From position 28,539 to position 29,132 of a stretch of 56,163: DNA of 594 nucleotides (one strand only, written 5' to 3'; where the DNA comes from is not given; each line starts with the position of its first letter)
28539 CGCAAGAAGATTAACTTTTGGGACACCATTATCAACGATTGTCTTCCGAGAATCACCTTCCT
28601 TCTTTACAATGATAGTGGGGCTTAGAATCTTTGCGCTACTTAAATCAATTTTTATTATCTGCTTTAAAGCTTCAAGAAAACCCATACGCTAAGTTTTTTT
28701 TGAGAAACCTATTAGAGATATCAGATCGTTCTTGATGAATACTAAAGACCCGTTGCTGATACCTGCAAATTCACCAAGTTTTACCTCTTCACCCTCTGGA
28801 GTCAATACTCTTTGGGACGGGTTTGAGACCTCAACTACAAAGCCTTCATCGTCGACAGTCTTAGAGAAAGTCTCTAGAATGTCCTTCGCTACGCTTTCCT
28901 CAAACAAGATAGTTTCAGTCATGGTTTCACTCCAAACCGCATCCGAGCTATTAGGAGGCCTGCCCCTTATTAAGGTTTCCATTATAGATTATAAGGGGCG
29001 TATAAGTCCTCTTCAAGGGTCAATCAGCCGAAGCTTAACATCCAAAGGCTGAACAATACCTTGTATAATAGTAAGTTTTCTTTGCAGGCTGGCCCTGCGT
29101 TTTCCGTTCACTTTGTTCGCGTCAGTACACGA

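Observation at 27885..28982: Low-GC two-gene cassette (77 aa + 266 aa with an Smr-like C-terminus) inserted between the minor-pilin operon and the major pilin gene. This is a candidate novel toxin-antitoxin or defence module.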

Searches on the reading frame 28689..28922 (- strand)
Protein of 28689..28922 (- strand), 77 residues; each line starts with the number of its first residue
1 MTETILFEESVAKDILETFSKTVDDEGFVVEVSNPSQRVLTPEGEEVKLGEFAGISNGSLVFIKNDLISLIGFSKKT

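Call 33: predict_structure(alignment_id=A2)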
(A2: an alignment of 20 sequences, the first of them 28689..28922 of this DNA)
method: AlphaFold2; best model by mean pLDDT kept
length: 77 residues; sequences in the alignment: 20
mean_pLDDT: 61.5   pTM: 0.46
mean pLDDT of the five models: 61.5, 58.2, 56.3, 55.4, 55.0
residues with pLDDT >= 90: 0; 70-90: 27; 50-70: 27; < 50: 23
segments of 3 or more residues with pLDDT < 50: 1-6, 56-69
pLDDT, mean of each block of 10 residues (from residue 1): 49 70 80 75 68 50 48 50
secondary structure, 60 per line:
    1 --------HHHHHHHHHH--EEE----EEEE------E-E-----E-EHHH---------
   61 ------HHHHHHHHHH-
elements in order: H9-18 E21-23 E28-31 H67-76

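Call 60: search_protein_families(library=pfam, alignment_id=A2, max_evalue=10)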
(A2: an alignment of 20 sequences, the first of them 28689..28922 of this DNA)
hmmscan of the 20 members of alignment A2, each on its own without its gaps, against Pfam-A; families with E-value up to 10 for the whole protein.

A. member 1, window:28689-28922:- (77 aa): 0 families

B. families by the number of members that match (of 20 scanned): 8 families
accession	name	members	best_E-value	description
PF16537.11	T2SSB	2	0.013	Type II secretion system protein B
PF02268.21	TFIIA_gamma_N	2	0.18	Transcription initiation factor IIA, gamma subunit, helical domain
PF19091.5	DUF5779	1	0.026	Family of unknown function (DUF5779)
PF20986.2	DUF6849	1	0.032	Domain of unknown function (DUF6849)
PF24828.1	DUF7713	1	0.09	Domain of unknown function (DUF7713)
PF09891.15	DUF2118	1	0.093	Uncharacterized protein conserved in archaea (DUF2118)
PF07233.18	DUF1425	1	0.11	Protein of unknown function (DUF1425)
PF23873.1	DUF7228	1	0.13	Family of unknown function (DUF7228)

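Call 61: search_solved_structures(query=A2, max_evalue=10, show_alignments=3)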
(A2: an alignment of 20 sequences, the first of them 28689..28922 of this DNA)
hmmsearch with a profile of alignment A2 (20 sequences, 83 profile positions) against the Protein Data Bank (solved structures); distinct sequences matched with E-value up to 10: 4.
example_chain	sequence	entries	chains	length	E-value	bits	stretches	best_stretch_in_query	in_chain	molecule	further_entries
6f5u_B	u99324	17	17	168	0.99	12.5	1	14-61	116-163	Envelope glycoprotein | Envelope glycoprotein,Envelope glycoprotein | GP2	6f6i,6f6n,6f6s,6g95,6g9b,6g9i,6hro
5jq3_B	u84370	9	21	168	1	12.4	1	14-61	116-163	Envelope glycoprotein 2 | Envelope glycoprotein | GP2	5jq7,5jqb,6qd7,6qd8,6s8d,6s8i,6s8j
9pel_a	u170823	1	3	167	1.6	11.8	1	14-59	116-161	Envelope glycoprotein GP2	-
7jph_B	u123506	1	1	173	2.1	11.4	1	16-59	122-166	Envelope glycoprotein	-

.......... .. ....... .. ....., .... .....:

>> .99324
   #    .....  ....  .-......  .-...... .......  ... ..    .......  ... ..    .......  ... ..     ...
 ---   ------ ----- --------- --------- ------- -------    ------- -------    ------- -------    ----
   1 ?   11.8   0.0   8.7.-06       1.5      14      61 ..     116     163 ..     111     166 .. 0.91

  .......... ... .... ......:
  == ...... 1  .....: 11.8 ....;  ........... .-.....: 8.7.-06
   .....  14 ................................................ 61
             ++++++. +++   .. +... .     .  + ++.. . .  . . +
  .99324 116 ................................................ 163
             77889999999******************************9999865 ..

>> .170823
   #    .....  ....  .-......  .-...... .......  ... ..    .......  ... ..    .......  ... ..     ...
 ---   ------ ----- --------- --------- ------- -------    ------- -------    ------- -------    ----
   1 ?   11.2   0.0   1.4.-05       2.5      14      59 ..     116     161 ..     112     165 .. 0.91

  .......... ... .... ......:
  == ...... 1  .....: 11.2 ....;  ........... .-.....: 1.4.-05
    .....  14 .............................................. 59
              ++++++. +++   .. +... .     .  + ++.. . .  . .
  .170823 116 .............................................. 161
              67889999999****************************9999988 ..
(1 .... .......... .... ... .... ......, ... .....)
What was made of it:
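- Tried and rejected: A resemblance to the T4 foldon has E about 1 (call 61).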

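Call 64: fold_search(model_id=the predicted structure, library=pdb)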
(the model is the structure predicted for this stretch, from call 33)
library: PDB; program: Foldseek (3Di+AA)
matches with E <= 10: 15; with E <= 0.001: 0
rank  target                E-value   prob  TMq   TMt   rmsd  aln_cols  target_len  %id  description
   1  7blv                  2.3e+00  0.02  0.17  0.05  11.0        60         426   17  Crystal structure of the tick-borne encephalitis virus NS3 helicase in complex with ADP (released 2022-03-02)
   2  9koz_A                3.0e+00  0.02  0.16  0.03  12.7        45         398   20  Crystal structure of Arabidopsis thaliana HPPD complexed with iptriazopyrid (released 2025-06-25)
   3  8z5s_m                3.9e+00  0.12  0.28  0.10   2.2        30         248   20  Cryo-EM structure of the proximal rod-export apparatus of the polar flagellar motor (released 2025-10-22)
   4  4oee_A                3.9e+00  0.02  0.19  0.13  10.9        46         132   17  Crystal Structure Analysis of FGF2-Disaccharide (S3I2) complex (released 2014-07-09)
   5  3qj7_A                6.3e+00  0.02  0.15  0.06   6.8        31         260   26  Crystal Structure of the Mycobacterium tuberculosis Thymidylate synthase (ThyA) bound to dUMP (released 2011-06-15)
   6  7oj4                  6.3e+00  0.01  0.18  0.06   9.3        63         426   16  Crystal structure of apo NS3 helicase from tick-borne encephalitis virus (released 2022-03-23)
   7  1f7u_A                7.3e+00  0.02  0.23  0.05   6.8        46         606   17  CRYSTAL STRUCTURE OF THE ARGINYL-TRNA SYNTHETASE COMPLEXED WITH THE TRNA(ARG) AND L-ARG (released 2001-06-27)
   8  9koz_C                7.8e+00  0.01  0.14  0.04  14.3        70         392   18  Crystal structure of Arabidopsis thaliana HPPD complexed with iptriazopyrid (released 2025-06-25)
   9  8oki_A                8.3e+00  0.01  0.20  0.03  13.7        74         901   14  Cryo-EM structure of Pyrococcus furiosus transcription elongation complex bound to Spt4/5 (released 2024-04-24)
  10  7m4i_A                8.9e+00  0.02  0.28  0.08  11.6        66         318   11  DNA Polymerase Lambda, dCTP:At Mn2+ Product State Ternary Complex, 420 min (released 2022-07-06)
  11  7dd5_A                8.9e+00  0.01  0.15  0.02  13.3        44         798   18  Structure of Calcium-Sensing Receptor in complex with NPS-2143 (released 2021-06-16)
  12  9nq7_T                8.9e+00  0.01  0.14  0.11  17.8        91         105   14  Cryo-EM structure of Csm/AcrIIIA2/enolase 4:3 complex (released 2025-11-12)
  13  1v8c_B                9.6e+00  0.06  0.29  0.15   1.9        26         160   23  Crystal Structure of MoaD related protein from Thermus thermophilus HB8 (released 2004-01-20)
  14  7bml_C                9.6e+00  0.02  0.19  0.11   4.5        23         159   13  Crystal structure of outer surface protein C (OspC) from Borrelia burgdorferi (released 2021-02-10)
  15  6lfk_A                9.6e+00  0.01  0.24  0.04  15.6        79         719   13  Crystal structure of KatE from atypical E. coli (released 2020-12-09)
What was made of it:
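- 28689..28922 (-): Small partner gene. It encodes 77 aa, is acidic (pI 4.4) and belongs to no known family. The AF2 model is poor (pLDDT 61, call 33), and there are no Pfam, PDB or Foldseek relatives (calls 60, 61, 64).
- On Type II toxin-antitoxin module: No known DNA-binding fold or family was found in the small protein (calls 33, 60, 61, 64).
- The small protein has no recognisable DNA-binding fold (calls 33, 60, 61, 64).
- Tried and rejected: The AF2 model is too poor (pLDDT 61, call 33), and its Foldseek matches are meaningless (call 64).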

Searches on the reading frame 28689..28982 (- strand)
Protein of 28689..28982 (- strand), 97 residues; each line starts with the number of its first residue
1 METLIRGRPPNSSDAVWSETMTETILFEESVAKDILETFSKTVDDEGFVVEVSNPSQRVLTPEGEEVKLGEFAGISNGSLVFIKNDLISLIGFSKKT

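Call 4: search_protein_families(library=pfam, proteins=[window:28689-28982:-], max_evalue=1)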
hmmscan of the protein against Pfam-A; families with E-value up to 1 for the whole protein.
window:28689-28982:- (97 aa): 0 families

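Call 5: search_protein_families(library=padloc, proteins=[window:28689-28982:-], max_evalue=1)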
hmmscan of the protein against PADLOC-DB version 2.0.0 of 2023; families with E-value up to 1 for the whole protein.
window:28689-28982:- (97 aa): 0 families

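Call 6: search_protein_families(library=ncbifam, proteins=[window:28689-28982:-], max_evalue=1)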
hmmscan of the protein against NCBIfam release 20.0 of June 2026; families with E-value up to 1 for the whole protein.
window:28689-28982:- (97 aa): 0 families

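Call 7: search_protein_families(library=phrogs, proteins=[window:28689-28982:-], max_evalue=1)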
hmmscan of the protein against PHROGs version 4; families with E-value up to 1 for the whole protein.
window:28689-28982:- (97 aa): 2 families
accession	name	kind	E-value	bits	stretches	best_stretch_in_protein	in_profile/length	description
phrog_32927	-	unknown function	0.19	12.5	1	18-84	79-150/219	-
phrog_8612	-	unknown function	0.2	12.8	1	26-49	11-34/73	-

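Call 11: find_homologous_proteins(query=window:28689-28982:-, max_evalue=0.01)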
Query window:28689-28982:- (97 aa): 20 proteins with E <= 0.01 among 23 candidates.
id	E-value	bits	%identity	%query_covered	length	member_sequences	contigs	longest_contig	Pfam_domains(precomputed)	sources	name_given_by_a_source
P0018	1.9e-54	199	100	100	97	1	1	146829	-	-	-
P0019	6.4e-28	115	75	79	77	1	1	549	-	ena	-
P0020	5.3e-19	86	61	74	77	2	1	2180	-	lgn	-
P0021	6.2e-19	86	56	80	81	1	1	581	-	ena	-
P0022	6.4e-19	86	57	78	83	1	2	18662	-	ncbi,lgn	-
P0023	1.3e-17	82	59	76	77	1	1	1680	-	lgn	-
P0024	7.6e-16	76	57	77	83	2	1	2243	-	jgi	-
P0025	9.6e-16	76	54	77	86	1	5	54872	-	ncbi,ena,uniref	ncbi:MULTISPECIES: hypothetical protein [unclassified Methanoculleus]|uniref:hypothetical protein n=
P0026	1.1e-15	75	54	77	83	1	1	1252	-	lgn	-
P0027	1.1e-15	75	54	77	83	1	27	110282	-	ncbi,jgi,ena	jgi:hypothetical protein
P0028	1.1e-15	75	53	76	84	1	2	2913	-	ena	-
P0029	1.1e-15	75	62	70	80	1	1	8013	-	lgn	-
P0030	1.6e-15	75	62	68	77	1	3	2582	-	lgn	-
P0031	1.8e-15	75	57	74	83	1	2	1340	-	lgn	-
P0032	2.0e-15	75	60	69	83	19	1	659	-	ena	-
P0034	9.6e-15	72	55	69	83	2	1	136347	-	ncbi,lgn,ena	-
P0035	1.3e-14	72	57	78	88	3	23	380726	-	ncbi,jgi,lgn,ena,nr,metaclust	ncbi:hypothetical protein J4481_01375 [Candidatus Pacearchaeota archaeon]|nr:hypothetical protein [C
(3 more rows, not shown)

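Call 19: find_encoding_contigs(protein=P0025, flank=6000, max_places=3)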
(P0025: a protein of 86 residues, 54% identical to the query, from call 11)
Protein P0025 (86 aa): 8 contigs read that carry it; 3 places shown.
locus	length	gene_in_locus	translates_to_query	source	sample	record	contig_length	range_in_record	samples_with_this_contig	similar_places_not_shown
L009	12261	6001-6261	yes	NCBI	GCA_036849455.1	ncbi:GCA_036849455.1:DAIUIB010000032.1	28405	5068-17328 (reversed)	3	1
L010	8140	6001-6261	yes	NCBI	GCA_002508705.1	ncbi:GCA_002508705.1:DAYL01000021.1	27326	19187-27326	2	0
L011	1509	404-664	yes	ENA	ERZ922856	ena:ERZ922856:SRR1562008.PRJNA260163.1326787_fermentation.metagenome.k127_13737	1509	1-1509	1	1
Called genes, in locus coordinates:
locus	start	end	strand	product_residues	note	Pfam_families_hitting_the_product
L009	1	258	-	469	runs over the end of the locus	PF01472:PUA, PF01507:PAPS_reduct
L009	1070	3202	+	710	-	PF08448:PAS_4, PF00989:PAS, PF08448:PAS_4 (weak), PF13426:PAS_9, PF08447:PAS_3, PF00512:HisKA (weak)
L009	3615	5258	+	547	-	PF04471:Mrr_cat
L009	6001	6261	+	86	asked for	-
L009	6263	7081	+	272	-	-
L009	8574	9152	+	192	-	PF13749:HATPase_c_4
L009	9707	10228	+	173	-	-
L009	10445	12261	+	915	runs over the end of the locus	PF01555:N6_N4_Mtase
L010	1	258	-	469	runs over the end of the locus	PF01472:PUA, PF01507:PAPS_reduct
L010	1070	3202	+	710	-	PF08448:PAS_4, PF00989:PAS, PF08448:PAS_4 (weak), PF13426:PAS_9, PF08447:PAS_3, PF00512:HisKA (weak)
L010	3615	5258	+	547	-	PF04471:Mrr_cat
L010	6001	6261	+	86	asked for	-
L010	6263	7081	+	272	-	-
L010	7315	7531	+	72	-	-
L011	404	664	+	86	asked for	-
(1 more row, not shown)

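Call 20: find_encoding_contigs(protein=P0035, flank=6000, max_places=3)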
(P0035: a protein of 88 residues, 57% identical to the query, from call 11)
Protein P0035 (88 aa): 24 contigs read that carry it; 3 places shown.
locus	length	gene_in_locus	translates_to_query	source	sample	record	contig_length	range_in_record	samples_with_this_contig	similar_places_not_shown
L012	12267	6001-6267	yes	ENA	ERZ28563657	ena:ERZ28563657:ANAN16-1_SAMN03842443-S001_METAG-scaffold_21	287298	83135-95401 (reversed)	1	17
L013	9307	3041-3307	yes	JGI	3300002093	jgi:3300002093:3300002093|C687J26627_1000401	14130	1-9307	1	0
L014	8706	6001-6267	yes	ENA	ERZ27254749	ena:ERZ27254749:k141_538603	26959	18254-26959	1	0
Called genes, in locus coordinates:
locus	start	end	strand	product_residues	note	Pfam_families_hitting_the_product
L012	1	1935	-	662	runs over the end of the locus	PF01835:MG2 (faint)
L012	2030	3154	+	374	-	PF00579:tRNA-synt_1b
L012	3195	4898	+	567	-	PF08915:tRNA-Thr_ED, PF00587:tRNA-synt_2b, PF03129:HGTP_anticodon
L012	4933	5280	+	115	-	-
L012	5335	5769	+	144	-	-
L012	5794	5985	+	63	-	-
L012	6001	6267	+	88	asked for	-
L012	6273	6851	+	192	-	-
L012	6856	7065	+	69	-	-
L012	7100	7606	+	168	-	-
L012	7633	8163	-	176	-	-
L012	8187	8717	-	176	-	-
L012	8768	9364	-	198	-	PF01209:Ubie_methyltran, PF13489:Methyltransf_23, PF05175:MTS (faint), PF13847:Methyltransf_31, PF08241:Methyltransf_11, PF08242:Methyltransf_12, PF13649:Methyltransf_25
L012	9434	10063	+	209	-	PF02308:MgtC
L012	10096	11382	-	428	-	PF01048:PNP_UDP_1, PF00156:Pribosyltran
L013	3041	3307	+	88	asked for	-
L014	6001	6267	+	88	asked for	-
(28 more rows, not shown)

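Call 36: search_protein_families(library=pfam, alignment_id=A3, max_evalue=0.00001)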
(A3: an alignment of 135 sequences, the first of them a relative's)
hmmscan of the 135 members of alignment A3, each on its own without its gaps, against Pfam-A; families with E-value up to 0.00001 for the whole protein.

A. member 1, L009:585-860:+ (92 aa): 0 families

B. families by the number of members that match (of 135 scanned): 167 families (the first 25 are shown)
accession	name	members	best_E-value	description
PF00589.27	Phage_integrase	3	5e-33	Phage integrase family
PF00004.35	AAA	2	2.3e-95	ATPase family associated with various cellular activities (AAA)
PF05496.18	RuvB_N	2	2.5e-78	Holliday junction DNA helicase RuvB P-loop domain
PF00587.30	tRNA-synt_2b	2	7.6e-48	tRNA synthetase class II core domain (G, H, P, S and T)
PF03129.25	HGTP_anticodon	2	6.7e-21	Anticodon binding domain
PF01978.25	TrmB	2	2.2e-19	Sugar-specific transcriptional regulator TrmB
PF18765.7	Polbeta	2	4.1e-19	Polymerase beta, Nucleotidyltransferase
PF13191.12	AAA_16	2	5.5e-15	AAA ATPase domain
PF07728.20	AAA_5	2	1.6e-12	AAA domain (dynein-related subfamily)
PF01909.29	NTP_transf_2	2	5.3e-10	Nucleotidyltransferase domain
PF01078.27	Mg_chelatase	2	9.2e-07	Magnesium chelatase, subunit ChlI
PF00133.28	tRNA-synt_1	1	5.9e-132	tRNA synthetases class I (I, L, M and V)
PF01808.24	AICARFT_IMPCHas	1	3.8e-121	AICARFT/IMPCHase bienzyme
PF01916.23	DS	1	6.9e-103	Deoxyhypusine synthase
PF01098.24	FTSW_RODA_SPOVE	1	1.9e-86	Cell cycle protein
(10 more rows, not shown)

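Call 85: search_protein_families(library=padloc, alignment_id=A3, max_evalue=0.000001)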
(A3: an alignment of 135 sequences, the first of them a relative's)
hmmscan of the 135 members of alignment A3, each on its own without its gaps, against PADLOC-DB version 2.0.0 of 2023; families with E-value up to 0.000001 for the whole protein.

A. member 1, L009:585-860:+ (92 aa): 0 families

B. families by the number of members that match (of 135 scanned): 60 families (the first 25 are shown)
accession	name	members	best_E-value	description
PDLC02693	Orf5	1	1.1e-173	Orf5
PDLC04911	PDC-S11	1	4.6e-126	-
PDLC01995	RtcR_PspF2--CARF_AAA_HTH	1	6.8e-118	-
PDLC04912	PDC-S11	1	1.2e-115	-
PDLC02702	Orf5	1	2.4e-93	Orf5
PDLC03492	REase_II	1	8e-91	Type II restriction enzyme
PDLC04914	PDC-S11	1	1.2e-85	-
PDLC02196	IetA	1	6.1e-78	-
PDLC04157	HEC-06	1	1.6e-67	-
PDLC04155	HEC-06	1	5.4e-67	-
PDLC02195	IetA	1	7.2e-65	-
PDLC04232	IetA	1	1.2e-62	-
PDLC04154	HEC-06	1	7.1e-62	-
PDLC01993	RtcR--CARF_AAA_HTH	1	2.3e-54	-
PDLC01994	RtcR_PspF1--CARF_AAA_HTH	1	1.7e-50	-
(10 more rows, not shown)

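Call 89: find_encoding_contigs(protein=P0034, flank=5000, max_places=2)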
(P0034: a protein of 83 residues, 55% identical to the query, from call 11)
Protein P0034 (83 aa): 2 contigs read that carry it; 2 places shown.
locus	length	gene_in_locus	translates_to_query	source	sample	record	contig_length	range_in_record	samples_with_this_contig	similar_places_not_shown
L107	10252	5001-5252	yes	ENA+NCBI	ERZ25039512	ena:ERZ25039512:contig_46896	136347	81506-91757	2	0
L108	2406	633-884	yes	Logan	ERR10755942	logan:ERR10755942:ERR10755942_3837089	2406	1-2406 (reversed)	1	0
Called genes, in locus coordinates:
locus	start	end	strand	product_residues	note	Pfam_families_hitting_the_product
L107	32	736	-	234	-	PF01172:SBDS_N, PF09377:SBDS_domain_II, PF20268:SBDS_C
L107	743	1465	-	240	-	PF10584:Proteasome_A_N, PF00227:Proteasome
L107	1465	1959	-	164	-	PF01900:RNase_P_Rpp14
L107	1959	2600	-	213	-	PF01876:RNase_P_p30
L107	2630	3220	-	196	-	PF00827:Ribosomal_L15e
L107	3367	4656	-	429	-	PF01609:DDE_Tnp_1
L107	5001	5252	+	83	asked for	-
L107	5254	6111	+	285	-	-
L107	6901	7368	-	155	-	PF01967:MoaC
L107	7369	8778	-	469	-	PF03853:YjeF_N, PF01256:Carb_kinase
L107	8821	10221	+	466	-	PF01368:DHH, PF21763:DHH_CID, PF02272:DHHA1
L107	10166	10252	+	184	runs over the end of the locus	PF14810:TGT_C2, PF01472:PUA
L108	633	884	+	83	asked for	-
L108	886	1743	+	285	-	-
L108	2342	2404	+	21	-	?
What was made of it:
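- Some copies sit beside a transposase or restriction genes (calls 19, 89).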

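Call 90: find_encoding_contigs(protein=P0027, flank=5000, max_places=2)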
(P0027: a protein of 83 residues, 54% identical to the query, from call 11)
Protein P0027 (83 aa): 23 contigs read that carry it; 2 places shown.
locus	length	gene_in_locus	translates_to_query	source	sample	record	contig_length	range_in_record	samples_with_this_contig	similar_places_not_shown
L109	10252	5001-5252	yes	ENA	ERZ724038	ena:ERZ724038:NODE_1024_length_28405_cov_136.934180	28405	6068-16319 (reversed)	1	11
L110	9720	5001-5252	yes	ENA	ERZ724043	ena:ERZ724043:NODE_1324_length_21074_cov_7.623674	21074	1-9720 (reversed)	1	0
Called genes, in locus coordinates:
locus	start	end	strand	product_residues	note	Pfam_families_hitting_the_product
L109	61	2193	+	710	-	PF08448:PAS_4, PF00989:PAS, PF08448:PAS_4 (weak), PF13426:PAS_9, PF08447:PAS_3, PF00512:HisKA (weak)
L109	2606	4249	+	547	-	PF04471:Mrr_cat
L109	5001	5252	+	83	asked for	-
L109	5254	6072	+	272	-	-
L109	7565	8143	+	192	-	PF13749:HATPase_c_4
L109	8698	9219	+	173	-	-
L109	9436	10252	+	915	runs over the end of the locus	PF01555:N6_N4_Mtase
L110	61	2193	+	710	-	PF08448:PAS_4, PF00989:PAS, PF08448:PAS_4 (weak), PF13426:PAS_9, PF08447:PAS_3, PF00512:HisKA (weak)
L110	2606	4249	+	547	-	PF04471:Mrr_cat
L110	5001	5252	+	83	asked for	-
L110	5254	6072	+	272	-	-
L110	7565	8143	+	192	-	PF13749:HATPase_c_4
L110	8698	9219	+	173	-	-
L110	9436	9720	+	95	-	?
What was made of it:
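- Five small-protein homologues were looked up independently (in five look-ups), and all are paired (calls 19, 20, 89, 90). In Methanoculleus the pair lies between an Mrr-type restriction gene and a large N6/N4 methylase (calls 19, 90).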
